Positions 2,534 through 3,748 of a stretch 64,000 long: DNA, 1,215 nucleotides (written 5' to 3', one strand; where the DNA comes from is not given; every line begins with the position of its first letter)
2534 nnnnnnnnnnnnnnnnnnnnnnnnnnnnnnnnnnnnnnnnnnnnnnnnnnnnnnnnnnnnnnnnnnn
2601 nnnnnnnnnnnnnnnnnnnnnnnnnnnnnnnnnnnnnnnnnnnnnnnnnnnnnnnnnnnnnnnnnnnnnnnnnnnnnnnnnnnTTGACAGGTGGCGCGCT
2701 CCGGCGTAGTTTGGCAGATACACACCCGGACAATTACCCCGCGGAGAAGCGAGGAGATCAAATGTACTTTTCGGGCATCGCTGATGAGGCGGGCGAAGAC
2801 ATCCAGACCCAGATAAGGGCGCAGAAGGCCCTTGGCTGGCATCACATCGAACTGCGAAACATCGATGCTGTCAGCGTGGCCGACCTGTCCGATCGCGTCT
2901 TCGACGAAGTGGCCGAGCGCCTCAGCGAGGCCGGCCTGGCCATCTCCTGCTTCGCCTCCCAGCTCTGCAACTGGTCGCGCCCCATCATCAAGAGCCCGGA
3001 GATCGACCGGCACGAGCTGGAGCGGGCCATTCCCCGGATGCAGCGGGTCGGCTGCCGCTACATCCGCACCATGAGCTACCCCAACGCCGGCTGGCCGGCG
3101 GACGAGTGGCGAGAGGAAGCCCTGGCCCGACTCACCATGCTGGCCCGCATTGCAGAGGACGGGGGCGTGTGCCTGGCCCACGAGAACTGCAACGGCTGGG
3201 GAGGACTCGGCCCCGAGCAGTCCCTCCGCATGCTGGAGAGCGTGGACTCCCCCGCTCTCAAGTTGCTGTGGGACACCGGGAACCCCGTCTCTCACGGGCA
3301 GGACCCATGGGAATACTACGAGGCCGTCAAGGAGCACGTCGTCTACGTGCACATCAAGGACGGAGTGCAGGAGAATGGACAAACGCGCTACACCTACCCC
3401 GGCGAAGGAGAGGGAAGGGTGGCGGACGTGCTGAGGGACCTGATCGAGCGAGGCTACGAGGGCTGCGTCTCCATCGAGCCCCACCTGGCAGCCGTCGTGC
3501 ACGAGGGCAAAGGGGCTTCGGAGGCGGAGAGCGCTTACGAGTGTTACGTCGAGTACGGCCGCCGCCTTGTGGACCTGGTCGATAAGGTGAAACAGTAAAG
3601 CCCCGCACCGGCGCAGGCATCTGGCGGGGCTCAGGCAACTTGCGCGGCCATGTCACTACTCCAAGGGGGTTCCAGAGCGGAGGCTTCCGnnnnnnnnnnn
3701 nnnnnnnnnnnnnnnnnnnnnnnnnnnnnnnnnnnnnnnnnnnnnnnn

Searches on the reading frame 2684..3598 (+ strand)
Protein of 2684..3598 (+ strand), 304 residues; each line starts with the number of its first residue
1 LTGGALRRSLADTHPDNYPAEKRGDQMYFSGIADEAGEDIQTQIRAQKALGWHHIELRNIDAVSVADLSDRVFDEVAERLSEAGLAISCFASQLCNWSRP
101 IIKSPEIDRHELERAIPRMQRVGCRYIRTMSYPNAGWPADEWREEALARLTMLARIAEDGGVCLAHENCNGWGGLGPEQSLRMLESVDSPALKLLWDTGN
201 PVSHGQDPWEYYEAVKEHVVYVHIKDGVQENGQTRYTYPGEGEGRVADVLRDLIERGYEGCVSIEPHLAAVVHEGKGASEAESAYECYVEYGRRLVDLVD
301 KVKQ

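Call 55: search_protein_families(library=pfam, proteins=[window:2684-3598:+], max_evalue=0.0001)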
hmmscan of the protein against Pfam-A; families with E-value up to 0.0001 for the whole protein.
window:2684-3598:+ (304 aa): 1 family
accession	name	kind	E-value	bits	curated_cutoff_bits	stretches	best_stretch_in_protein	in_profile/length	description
PF01261.30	AP_endonuc_2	-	2.7e-30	106.3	31.1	1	46-269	3-232/249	Xylose isomerase-like TIM barrel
